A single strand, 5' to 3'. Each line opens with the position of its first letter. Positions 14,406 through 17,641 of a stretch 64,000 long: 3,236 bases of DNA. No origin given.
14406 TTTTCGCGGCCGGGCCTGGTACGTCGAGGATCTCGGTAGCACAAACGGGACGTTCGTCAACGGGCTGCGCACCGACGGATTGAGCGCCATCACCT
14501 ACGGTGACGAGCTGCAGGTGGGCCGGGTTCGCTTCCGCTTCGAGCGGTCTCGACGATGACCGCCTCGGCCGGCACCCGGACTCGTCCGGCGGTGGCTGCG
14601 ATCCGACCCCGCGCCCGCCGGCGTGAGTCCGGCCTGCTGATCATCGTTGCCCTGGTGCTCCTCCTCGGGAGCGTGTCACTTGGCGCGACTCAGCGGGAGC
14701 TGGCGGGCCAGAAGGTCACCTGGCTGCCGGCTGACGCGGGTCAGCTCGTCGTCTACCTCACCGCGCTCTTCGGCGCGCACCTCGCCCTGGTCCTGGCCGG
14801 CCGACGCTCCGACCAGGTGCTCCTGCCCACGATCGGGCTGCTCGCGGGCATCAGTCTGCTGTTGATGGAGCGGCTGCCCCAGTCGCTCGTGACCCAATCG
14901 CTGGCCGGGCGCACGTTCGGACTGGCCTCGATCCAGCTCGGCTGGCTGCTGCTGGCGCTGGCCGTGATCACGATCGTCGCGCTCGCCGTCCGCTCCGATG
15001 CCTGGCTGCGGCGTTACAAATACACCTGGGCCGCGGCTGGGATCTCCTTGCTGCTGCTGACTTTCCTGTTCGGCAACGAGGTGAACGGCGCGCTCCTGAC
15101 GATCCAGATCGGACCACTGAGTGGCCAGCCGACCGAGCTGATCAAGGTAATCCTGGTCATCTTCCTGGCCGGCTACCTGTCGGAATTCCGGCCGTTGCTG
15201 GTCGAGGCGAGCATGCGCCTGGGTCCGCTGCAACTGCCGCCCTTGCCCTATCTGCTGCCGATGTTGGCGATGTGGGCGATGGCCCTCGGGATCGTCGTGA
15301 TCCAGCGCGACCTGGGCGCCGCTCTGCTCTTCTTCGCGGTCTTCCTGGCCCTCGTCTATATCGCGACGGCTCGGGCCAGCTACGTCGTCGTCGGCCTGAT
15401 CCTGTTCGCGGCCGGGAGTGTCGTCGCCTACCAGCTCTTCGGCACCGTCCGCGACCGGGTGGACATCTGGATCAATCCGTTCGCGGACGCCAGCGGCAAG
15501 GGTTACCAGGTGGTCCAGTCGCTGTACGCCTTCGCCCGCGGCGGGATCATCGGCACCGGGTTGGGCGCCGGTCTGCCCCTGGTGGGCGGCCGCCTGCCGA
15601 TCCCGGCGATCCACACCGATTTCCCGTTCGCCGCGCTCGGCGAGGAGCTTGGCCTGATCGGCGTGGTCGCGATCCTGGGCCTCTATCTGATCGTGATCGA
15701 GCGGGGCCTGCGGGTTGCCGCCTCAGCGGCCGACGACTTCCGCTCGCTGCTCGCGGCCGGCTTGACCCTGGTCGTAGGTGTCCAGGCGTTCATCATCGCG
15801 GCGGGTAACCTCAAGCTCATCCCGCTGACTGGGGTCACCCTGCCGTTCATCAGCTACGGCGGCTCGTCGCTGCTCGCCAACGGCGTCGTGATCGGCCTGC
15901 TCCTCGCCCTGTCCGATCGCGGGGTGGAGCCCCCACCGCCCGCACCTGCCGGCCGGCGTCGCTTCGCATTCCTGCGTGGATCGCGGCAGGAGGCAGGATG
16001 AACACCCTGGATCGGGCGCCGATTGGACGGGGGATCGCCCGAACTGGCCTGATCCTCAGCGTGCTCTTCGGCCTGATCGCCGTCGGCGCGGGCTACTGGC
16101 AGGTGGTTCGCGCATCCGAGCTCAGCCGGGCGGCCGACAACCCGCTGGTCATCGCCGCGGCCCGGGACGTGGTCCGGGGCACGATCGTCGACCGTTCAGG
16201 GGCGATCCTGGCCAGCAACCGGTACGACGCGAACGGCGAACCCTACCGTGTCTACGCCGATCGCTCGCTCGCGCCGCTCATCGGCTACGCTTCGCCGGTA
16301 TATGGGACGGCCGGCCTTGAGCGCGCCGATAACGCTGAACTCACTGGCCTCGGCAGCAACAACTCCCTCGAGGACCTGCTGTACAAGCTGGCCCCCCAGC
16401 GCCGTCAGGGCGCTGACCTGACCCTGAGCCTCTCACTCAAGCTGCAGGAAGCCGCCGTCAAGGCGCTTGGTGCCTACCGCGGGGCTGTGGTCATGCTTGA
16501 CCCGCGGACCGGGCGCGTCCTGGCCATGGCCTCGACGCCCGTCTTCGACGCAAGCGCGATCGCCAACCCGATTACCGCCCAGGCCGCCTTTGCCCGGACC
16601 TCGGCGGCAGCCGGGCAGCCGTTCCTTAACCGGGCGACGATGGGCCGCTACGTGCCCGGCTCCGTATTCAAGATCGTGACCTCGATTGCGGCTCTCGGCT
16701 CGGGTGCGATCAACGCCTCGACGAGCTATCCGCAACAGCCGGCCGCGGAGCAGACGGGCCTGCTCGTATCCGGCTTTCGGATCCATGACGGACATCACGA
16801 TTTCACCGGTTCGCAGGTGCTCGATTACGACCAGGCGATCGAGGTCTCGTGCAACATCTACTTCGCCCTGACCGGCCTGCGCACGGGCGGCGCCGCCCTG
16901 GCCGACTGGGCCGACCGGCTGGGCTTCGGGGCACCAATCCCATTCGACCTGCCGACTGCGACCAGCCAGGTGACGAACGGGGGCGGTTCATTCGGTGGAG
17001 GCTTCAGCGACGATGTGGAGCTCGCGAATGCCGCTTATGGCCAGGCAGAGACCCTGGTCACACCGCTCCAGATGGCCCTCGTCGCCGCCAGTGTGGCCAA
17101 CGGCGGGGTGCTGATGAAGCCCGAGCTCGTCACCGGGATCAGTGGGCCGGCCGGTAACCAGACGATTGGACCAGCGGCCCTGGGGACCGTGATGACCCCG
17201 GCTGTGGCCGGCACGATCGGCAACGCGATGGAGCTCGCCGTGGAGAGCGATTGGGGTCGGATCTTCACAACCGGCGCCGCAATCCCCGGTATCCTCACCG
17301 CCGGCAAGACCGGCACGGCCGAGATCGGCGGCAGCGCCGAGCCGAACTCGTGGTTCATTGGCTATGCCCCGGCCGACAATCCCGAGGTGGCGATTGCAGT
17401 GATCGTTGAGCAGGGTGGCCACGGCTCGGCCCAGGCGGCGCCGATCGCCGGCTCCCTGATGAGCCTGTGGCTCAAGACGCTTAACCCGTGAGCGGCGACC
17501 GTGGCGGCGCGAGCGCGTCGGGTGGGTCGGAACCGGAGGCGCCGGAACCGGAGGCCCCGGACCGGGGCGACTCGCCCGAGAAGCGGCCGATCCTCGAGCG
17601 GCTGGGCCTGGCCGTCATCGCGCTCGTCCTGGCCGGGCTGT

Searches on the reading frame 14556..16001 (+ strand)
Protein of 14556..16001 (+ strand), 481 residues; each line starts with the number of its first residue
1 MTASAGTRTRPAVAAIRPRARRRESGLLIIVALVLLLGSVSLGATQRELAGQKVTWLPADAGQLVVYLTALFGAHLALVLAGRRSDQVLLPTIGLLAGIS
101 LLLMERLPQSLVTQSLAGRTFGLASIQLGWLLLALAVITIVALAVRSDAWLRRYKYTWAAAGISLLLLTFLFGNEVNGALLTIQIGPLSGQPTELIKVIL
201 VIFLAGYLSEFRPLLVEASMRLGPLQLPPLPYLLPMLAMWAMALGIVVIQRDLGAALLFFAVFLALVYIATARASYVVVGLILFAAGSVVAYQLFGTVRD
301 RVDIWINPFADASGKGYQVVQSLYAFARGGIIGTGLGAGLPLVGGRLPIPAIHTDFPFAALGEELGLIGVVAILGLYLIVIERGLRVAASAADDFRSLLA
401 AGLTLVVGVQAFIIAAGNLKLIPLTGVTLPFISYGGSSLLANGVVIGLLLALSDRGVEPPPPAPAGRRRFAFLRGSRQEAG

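Call 14: search_protein_families(library=pfam, proteins=[window:14556-16001:+], max_evalue=0.001)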
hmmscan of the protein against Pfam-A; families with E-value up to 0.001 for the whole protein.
window:14556-16001:+ (481 aa): 1 family
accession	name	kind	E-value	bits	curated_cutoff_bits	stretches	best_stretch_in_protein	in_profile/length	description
PF01098.24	FTSW_RODA_SPOVE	-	1e-73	248.8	26.4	1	93-453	7-351/356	Cell cycle protein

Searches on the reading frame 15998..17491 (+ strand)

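Call 14: search_protein_families(library=pfam, proteins=[window:15998-17491:+], max_evalue=0.001)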
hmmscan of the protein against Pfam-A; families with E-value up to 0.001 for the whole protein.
window:15998-17491:+ (497 aa): 2 families
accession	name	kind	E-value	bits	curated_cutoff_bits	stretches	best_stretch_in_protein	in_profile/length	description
PF00905.27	Transpeptidase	-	3.1e-61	207.6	22.1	1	162-488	1-298/299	Penicillin binding protein transpeptidase domain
PF21922.1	PBP_dimer_2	-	3.2e-10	40.6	27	1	60-140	1-82/83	Penicillin binding protein A dimerisation domain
